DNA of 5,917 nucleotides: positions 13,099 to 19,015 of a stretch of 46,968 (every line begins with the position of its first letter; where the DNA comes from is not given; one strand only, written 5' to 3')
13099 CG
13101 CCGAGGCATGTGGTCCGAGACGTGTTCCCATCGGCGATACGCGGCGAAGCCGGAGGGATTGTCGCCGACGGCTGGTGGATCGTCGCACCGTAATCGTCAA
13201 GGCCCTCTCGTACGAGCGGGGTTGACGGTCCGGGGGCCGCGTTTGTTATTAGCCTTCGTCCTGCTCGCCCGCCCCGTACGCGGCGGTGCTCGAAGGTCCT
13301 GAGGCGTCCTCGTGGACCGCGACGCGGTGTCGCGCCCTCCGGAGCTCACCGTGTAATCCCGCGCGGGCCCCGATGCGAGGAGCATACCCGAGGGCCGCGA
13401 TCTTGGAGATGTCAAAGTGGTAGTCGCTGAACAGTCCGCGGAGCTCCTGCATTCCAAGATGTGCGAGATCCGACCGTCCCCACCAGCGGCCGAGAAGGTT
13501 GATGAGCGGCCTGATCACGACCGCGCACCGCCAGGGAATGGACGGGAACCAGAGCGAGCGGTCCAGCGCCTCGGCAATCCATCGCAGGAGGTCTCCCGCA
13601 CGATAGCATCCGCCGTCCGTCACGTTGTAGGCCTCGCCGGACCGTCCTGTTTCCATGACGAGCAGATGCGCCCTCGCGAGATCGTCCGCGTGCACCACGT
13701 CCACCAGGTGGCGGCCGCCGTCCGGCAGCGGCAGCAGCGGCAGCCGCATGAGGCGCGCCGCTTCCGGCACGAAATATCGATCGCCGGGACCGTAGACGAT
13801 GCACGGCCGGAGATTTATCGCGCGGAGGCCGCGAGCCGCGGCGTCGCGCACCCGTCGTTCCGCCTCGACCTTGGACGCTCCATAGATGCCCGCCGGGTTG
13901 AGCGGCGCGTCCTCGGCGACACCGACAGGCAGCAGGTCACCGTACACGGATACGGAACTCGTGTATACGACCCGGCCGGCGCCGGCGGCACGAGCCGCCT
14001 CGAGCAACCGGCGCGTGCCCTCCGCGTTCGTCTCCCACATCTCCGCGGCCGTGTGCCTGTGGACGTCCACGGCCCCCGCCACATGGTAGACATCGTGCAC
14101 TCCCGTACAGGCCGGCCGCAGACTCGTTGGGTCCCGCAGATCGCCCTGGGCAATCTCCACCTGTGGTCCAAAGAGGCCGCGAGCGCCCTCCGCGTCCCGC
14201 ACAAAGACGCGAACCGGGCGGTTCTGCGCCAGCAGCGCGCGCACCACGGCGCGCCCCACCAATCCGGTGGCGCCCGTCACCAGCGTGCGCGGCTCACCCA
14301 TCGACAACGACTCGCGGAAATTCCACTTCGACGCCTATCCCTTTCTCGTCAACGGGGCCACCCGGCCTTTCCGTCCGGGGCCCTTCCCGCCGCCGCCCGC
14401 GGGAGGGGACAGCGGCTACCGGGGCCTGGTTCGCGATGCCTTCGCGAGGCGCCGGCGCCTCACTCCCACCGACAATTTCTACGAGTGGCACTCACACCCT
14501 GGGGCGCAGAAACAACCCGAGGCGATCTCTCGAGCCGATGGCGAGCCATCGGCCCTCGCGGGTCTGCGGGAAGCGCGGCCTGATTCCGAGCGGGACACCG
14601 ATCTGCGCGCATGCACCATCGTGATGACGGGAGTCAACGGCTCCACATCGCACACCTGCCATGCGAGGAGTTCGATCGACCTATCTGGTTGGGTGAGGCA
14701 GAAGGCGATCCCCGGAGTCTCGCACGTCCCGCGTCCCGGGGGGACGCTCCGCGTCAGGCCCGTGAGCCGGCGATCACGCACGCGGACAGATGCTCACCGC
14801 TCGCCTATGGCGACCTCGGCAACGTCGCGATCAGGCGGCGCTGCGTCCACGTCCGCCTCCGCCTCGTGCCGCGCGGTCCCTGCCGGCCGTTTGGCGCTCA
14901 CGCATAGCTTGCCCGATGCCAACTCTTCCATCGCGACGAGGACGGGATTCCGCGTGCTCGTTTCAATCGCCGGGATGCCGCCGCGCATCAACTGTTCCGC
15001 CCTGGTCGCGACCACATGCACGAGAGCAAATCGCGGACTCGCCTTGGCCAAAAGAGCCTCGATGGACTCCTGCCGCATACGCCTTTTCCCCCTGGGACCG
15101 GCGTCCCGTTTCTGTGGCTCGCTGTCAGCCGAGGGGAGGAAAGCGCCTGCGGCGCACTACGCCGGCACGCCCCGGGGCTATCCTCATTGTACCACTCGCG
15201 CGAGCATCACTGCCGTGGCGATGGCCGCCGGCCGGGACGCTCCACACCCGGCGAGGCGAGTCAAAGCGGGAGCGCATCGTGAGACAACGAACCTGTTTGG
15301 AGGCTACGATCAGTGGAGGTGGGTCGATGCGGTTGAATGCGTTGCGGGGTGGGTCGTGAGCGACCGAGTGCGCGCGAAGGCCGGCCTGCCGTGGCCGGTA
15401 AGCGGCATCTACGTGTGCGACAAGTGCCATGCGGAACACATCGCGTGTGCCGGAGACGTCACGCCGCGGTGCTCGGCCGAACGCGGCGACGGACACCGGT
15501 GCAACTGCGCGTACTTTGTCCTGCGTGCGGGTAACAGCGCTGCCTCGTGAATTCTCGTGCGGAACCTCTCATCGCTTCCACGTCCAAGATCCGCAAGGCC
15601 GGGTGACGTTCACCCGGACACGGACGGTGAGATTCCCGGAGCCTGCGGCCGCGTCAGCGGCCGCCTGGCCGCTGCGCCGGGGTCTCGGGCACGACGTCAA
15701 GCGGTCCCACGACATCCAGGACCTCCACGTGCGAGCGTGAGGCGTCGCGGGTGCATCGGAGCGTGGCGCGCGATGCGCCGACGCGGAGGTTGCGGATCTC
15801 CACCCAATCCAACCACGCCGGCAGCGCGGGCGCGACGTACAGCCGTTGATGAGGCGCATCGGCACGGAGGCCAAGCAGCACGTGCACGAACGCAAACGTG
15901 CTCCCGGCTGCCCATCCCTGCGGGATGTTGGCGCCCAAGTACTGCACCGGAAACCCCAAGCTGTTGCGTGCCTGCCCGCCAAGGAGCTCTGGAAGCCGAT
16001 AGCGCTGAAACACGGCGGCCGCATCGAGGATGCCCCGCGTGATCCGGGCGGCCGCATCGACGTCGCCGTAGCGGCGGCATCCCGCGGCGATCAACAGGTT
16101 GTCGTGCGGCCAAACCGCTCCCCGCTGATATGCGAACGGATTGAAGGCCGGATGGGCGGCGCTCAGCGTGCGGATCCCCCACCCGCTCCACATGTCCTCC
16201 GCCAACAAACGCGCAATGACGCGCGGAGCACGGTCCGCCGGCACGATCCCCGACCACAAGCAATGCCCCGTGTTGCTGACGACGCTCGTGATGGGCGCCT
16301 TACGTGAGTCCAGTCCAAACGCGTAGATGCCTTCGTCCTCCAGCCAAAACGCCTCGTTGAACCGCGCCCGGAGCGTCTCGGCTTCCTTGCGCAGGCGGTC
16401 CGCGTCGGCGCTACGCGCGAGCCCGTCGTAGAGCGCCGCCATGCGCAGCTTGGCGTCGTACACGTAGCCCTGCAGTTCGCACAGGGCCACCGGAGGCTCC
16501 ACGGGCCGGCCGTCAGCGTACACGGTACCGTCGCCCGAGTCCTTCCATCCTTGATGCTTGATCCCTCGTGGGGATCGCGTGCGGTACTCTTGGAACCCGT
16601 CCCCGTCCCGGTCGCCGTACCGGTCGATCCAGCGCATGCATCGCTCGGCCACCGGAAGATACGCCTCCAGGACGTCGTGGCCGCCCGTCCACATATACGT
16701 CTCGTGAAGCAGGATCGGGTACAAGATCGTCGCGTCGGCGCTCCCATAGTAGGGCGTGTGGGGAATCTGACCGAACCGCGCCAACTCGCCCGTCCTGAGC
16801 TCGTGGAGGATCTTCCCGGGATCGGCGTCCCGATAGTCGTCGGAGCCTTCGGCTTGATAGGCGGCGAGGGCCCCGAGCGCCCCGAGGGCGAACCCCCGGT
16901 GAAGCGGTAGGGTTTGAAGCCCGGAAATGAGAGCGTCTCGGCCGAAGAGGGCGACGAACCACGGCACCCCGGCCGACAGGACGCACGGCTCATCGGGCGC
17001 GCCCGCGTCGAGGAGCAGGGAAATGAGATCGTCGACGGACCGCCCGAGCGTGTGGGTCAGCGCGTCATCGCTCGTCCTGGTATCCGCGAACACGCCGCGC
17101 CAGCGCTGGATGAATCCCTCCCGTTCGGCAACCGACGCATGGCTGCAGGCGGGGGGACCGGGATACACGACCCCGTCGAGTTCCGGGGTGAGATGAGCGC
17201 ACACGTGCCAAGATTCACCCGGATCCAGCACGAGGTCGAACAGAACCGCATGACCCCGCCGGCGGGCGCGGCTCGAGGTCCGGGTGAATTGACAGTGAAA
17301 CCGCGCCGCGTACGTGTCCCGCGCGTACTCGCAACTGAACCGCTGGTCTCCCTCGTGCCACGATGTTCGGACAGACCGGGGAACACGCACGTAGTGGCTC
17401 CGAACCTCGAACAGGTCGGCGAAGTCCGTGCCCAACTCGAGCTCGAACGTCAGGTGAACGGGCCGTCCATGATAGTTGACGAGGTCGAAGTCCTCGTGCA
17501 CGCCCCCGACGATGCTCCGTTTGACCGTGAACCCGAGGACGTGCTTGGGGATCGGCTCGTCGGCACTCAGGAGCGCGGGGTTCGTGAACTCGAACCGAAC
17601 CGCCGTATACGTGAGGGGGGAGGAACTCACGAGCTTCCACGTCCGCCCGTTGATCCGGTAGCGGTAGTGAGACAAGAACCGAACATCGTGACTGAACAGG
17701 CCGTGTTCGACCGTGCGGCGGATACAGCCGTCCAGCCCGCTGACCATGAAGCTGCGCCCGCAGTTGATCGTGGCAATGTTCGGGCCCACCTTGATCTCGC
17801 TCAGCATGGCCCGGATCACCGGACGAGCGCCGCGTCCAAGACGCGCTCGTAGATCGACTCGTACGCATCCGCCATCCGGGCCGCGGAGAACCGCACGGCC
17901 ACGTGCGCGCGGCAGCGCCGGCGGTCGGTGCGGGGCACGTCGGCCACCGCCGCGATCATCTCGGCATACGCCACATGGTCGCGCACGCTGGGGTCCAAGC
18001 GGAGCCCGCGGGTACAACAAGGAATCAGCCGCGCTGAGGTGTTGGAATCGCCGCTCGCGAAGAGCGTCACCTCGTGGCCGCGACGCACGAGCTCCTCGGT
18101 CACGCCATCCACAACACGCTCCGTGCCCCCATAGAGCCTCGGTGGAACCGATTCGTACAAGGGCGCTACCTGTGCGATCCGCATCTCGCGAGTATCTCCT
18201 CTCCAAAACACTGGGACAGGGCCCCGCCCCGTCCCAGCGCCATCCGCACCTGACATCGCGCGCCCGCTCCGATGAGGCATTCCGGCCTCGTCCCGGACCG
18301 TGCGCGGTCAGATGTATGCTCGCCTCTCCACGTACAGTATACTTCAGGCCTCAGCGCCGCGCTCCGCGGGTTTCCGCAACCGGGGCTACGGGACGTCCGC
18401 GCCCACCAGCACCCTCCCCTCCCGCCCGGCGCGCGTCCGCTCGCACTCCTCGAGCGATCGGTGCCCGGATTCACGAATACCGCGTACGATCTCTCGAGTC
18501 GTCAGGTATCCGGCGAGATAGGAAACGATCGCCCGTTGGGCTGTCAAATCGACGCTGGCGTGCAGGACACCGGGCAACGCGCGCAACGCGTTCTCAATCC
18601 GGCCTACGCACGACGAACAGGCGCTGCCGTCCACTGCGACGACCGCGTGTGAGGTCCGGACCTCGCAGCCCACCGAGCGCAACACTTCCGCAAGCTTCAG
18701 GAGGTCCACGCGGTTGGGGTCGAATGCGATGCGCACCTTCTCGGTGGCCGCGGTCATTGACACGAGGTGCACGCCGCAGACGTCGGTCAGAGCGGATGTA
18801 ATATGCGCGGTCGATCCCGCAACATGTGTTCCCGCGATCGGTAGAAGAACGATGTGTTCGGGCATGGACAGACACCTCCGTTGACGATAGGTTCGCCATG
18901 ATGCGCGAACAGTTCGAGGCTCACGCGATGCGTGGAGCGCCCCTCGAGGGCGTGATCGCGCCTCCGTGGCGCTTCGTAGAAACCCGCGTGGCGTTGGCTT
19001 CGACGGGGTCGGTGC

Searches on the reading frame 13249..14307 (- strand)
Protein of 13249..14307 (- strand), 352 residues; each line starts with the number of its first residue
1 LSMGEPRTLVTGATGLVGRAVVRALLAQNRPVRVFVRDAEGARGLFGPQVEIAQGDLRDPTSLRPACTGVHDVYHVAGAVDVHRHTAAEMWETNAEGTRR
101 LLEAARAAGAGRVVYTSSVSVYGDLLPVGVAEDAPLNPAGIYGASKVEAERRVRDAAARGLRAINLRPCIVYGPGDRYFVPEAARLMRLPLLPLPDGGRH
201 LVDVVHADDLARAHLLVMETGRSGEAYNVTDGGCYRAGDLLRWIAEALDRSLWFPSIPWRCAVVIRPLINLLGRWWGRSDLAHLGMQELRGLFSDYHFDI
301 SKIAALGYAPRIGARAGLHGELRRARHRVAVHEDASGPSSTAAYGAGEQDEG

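Call 19: search_protein_families(library=pfam, proteins=[window:13249-14307:-], max_evalue=0.00001)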
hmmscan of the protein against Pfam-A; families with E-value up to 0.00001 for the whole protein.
window:13249-14307:- (352 aa): 8 families
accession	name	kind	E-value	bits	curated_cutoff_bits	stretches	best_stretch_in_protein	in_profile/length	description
PF01370.27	Epimerase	-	1.7e-46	159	20.9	1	9-229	2-239/240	NAD dependent epimerase/dehydratase family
PF01073.25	3Beta_HSD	-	2.2e-29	102.8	22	1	9-218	1-229/280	3-beta hydroxysteroid dehydrogenase/isomerase family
PF16363.11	GDP_Man_Dehyd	-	6.3e-24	85.5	27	1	9-250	1-268/332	GDP-mannose 4,6 dehydratase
PF13460.12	NAD_binding_10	-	1.4e-18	67.9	27.2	1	12-155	1-133/184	NAD(P)H-binding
PF04321.23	RmlD_sub_bind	-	1.3e-14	54.4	27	1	7-186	2-166/287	RmlD substrate binding domain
PF05368.20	NmrA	-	3e-14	53.7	27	1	9-118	6-107/298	NmrA-like family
PF07993.18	NAD_binding_4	-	8.3e-14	51.8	20.1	1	62-173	81-209/258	Male sterility protein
PF02719.21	Polysacc_synt_2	-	2.4e-08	34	20.2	1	9-154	2-150/293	Polysaccharide biosynthesis protein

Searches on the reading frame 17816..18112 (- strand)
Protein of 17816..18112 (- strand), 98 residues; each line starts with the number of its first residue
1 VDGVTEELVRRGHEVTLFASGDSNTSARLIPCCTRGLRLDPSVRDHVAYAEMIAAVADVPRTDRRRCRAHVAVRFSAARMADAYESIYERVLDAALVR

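Call 58: search_protein_families(library=pfam, proteins=[window:17816-18112:-], max_evalue=0.01)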
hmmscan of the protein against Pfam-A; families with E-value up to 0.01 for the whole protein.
window:17816-18112:- (98 aa): 2 families
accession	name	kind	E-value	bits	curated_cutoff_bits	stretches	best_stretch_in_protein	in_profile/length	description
PF13439.12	Glyco_transf_4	-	0.0019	18.7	28.5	1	5-75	12-62/170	Glycosyltransferase Family 4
PF13579.12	Glyco_trans_4_4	-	0.0058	17.4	29.7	1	4-62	10-66/158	Glycosyl transferase 4-like domain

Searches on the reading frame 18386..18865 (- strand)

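Call 20: search_protein_families(library=pfam, proteins=[window:18386-18865:-], max_evalue=0.00001)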
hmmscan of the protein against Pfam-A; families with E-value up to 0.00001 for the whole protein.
window:18386-18865:- (159 aa): 1 family
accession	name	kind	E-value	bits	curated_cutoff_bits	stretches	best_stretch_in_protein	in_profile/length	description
PF00403.32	HMA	-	2.4e-18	66.7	24.8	1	75-135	1-61/62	Heavy-metal-associated domain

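Call 64: search_protein_families(library=phrogs, proteins=[window:18386-18865:-], max_evalue=0.001)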
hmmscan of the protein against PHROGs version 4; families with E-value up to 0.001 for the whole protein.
window:18386-18865:- (159 aa): 0 families
